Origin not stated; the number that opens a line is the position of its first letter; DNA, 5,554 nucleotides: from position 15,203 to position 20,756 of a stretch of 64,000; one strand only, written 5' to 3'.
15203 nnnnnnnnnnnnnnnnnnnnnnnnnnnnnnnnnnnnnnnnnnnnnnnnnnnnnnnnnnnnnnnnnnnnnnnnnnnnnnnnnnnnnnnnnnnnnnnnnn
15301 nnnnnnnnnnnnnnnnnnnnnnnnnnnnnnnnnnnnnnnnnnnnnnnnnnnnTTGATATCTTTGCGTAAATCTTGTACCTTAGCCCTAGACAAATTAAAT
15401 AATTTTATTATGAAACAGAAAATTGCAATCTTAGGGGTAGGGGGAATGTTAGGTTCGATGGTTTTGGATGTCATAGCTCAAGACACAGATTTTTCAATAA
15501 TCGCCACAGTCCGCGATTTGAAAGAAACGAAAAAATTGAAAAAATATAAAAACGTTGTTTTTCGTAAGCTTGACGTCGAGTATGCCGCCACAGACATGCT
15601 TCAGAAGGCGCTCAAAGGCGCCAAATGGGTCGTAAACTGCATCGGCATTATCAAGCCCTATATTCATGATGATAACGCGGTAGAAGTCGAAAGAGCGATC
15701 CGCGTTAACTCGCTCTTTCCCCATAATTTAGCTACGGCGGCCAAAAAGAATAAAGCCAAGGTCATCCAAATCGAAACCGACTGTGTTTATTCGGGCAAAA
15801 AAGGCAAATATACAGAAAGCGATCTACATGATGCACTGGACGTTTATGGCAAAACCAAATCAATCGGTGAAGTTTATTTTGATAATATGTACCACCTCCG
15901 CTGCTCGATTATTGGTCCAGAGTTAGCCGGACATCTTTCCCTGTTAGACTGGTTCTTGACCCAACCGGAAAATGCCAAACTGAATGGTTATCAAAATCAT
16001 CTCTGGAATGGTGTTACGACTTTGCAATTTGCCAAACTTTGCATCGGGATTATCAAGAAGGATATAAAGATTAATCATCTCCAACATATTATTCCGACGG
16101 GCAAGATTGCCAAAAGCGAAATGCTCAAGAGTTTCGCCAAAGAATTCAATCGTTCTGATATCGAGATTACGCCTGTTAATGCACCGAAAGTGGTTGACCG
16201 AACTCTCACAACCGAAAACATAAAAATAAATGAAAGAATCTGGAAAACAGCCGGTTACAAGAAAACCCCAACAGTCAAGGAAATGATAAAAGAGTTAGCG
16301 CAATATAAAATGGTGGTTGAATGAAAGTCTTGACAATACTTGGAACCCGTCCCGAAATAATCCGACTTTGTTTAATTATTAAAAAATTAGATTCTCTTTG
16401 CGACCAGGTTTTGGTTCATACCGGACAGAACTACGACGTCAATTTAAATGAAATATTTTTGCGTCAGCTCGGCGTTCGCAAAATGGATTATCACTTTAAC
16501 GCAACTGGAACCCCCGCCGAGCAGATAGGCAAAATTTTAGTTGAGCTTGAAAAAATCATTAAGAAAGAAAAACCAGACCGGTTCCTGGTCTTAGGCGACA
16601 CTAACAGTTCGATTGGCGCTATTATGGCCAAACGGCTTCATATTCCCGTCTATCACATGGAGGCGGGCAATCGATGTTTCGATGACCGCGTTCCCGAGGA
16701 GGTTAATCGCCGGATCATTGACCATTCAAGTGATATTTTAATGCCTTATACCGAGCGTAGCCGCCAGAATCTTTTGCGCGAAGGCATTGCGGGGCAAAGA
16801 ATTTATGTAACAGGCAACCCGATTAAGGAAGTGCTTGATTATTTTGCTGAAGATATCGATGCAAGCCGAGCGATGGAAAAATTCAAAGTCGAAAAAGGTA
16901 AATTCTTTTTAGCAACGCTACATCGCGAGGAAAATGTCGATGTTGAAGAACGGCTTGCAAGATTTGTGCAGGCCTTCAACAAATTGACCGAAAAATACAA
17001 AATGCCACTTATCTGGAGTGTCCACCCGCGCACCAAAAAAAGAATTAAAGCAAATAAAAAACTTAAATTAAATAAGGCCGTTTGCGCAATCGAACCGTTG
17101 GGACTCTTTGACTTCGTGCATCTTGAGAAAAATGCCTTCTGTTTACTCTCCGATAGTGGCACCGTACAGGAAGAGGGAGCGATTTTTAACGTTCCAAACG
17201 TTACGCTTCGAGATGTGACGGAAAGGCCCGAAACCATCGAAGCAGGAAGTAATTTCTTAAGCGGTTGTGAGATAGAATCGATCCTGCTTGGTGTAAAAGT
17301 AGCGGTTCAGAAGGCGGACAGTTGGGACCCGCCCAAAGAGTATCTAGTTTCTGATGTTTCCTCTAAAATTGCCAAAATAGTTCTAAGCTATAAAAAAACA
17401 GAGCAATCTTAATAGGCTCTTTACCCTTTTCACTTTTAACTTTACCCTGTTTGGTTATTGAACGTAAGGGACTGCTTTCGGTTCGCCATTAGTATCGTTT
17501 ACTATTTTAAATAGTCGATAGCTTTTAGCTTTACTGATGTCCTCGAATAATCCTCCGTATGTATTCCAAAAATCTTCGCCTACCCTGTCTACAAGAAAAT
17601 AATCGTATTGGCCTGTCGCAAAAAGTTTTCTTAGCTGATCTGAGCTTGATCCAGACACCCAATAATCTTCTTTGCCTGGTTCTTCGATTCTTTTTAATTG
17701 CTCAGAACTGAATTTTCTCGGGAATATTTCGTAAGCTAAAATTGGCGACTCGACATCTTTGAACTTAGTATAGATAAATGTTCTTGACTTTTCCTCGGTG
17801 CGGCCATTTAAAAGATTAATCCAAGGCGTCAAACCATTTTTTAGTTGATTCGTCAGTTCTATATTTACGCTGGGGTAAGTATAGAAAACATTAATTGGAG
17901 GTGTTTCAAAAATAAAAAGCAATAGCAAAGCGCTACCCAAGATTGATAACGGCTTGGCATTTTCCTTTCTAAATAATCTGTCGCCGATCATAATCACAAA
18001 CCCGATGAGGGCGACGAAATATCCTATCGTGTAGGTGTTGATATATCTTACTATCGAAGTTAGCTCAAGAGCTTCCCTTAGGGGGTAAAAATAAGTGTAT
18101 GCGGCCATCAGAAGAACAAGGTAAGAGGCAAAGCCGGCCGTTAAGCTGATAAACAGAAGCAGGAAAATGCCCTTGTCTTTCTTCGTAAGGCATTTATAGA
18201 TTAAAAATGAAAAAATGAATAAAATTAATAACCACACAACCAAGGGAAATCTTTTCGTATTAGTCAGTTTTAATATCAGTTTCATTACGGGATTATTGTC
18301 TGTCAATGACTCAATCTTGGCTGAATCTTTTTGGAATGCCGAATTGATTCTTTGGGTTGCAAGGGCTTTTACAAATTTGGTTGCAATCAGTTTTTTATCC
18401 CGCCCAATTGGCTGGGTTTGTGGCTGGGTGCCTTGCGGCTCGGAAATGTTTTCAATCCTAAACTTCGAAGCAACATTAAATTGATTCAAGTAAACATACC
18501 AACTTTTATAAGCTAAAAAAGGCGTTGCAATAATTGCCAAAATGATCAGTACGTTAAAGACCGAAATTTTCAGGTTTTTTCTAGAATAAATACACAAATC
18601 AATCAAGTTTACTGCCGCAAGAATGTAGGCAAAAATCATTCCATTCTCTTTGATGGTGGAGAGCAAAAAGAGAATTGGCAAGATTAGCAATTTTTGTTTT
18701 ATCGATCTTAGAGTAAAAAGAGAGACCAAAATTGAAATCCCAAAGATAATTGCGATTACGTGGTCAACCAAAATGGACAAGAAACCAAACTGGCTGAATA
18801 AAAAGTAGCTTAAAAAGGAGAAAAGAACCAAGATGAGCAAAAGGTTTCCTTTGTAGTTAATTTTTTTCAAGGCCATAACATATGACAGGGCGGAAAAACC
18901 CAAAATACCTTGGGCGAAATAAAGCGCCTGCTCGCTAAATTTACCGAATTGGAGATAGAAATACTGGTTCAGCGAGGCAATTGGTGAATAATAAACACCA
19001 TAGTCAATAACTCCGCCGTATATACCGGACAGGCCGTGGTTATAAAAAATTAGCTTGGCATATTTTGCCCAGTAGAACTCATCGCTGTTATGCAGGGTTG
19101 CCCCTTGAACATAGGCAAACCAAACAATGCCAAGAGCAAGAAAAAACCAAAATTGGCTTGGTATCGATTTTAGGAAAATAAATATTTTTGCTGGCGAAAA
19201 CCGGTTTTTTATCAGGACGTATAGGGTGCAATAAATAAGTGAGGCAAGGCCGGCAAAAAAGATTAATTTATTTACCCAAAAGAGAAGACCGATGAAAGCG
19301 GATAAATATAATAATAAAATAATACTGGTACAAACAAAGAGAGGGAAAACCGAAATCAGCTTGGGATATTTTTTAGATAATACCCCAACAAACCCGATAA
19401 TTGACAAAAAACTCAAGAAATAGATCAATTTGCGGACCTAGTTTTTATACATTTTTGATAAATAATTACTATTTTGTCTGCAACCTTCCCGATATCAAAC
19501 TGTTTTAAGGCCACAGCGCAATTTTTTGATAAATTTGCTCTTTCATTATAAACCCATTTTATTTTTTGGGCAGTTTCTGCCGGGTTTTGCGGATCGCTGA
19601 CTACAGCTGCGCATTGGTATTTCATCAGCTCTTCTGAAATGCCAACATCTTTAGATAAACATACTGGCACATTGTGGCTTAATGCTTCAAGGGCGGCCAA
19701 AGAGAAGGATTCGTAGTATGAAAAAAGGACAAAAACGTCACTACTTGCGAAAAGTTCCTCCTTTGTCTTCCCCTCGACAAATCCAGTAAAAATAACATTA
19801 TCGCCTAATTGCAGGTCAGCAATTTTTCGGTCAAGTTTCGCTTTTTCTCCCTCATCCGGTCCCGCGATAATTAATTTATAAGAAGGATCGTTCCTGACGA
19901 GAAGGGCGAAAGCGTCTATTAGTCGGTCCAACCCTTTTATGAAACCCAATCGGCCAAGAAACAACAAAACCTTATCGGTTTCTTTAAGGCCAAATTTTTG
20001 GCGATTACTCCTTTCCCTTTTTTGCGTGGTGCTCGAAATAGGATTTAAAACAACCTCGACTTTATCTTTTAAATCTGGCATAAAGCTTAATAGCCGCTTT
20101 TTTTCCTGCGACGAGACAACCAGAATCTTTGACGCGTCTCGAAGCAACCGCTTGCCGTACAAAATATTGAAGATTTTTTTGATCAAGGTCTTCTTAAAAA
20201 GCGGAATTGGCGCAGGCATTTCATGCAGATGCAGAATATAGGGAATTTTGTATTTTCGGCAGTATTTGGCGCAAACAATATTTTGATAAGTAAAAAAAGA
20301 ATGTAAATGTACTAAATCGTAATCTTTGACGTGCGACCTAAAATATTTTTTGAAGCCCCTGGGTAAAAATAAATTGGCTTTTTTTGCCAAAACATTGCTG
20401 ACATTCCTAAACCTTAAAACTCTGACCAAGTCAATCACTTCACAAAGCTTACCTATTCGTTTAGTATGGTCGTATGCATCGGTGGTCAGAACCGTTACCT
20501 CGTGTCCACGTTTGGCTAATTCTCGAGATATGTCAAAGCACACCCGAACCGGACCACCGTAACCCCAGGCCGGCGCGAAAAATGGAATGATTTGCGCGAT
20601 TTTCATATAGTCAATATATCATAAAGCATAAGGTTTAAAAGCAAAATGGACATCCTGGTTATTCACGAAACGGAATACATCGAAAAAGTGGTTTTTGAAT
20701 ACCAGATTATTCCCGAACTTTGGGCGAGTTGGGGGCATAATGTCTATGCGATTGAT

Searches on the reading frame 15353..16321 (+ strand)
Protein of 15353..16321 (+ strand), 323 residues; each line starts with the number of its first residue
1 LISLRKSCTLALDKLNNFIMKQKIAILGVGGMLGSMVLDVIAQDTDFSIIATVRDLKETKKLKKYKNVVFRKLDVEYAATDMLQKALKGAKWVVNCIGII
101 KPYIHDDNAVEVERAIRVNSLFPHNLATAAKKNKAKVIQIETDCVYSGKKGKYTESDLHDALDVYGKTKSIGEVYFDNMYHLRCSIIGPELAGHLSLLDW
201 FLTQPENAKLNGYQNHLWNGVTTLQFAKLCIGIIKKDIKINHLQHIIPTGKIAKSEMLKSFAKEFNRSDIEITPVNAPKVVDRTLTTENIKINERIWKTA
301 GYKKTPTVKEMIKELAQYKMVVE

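Call 11: search_protein_families(library=pfam, proteins=[window:15353-16321:+], max_evalue=0.001)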
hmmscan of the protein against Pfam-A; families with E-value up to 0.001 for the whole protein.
window:15353-16321:+ (323 aa): 6 families
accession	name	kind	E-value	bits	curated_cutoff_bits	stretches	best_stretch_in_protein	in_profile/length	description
PF04321.23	RmlD_sub_bind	-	1e-17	64.6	27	1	23-316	2-282/287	RmlD substrate binding domain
PF01370.27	Epimerase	-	3.1e-09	37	20.9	1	24-178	1-155/240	NAD dependent epimerase/dehydratase family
PF05368.20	NmrA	-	1.7e-07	31.6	27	1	20-98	1-78/298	NmrA-like family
PF03435.24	Sacchrp_dh_NADP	-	2.9e-07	31.3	25.1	1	24-99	1-78/129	Saccharopine dehydrogenase NADP binding domain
PF13460.12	NAD_binding_10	-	7e-06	26.5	27.2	1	28-160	1-119/184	NAD(P)H-binding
PF03807.23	F420_oxidored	-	0.00099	20.1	21.6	0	23-80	1-58/94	NADP oxidoreductase coenzyme F420-dependent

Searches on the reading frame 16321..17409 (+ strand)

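Call 11: search_protein_families(library=pfam, proteins=[window:16321-17409:+], max_evalue=0.001)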
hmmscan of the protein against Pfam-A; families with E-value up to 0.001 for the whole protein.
window:16321-17409:+ (363 aa): 1 family
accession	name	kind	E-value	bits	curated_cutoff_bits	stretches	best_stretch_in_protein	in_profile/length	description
PF02350.25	Epimerase_2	-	9.2e-91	304.7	30.6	1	27-354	9-346/347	UDP-N-acetylglucosamine 2-epimerase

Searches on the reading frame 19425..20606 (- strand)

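Call 11: search_protein_families(library=pfam, proteins=[window:19425-20606:-], max_evalue=0.001)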
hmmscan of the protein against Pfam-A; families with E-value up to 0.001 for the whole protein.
window:19425-20606:- (393 aa): 6 families
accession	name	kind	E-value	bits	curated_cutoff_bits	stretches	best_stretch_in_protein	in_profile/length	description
PF00534.26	Glycos_transf_1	-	9.9e-37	126.5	26.4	1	200-363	4-165/172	Glycosyl transferases group 1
PF13692.12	Glyco_trans_1_4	-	9.3e-27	94.5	27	1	212-354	2-141/142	Glycosyl transferases group 1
PF13439.12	Glyco_transf_4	-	1e-22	81.4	28.5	1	16-190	1-166/170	Glycosyltransferase Family 4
PF20706.3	GT4-conflict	-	2e-16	60.4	26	1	17-357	12-359/385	Family 4 Glycosyltransferase in conflict systems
PF13579.12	Glyco_trans_4_4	-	5.3e-16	59.8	29.7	1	17-186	1-155/158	Glycosyl transferase 4-like domain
PF08323.17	Glyco_transf_5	-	6.7e-05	23.1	22.7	1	14-141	13-149/239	Starch synthase catalytic domain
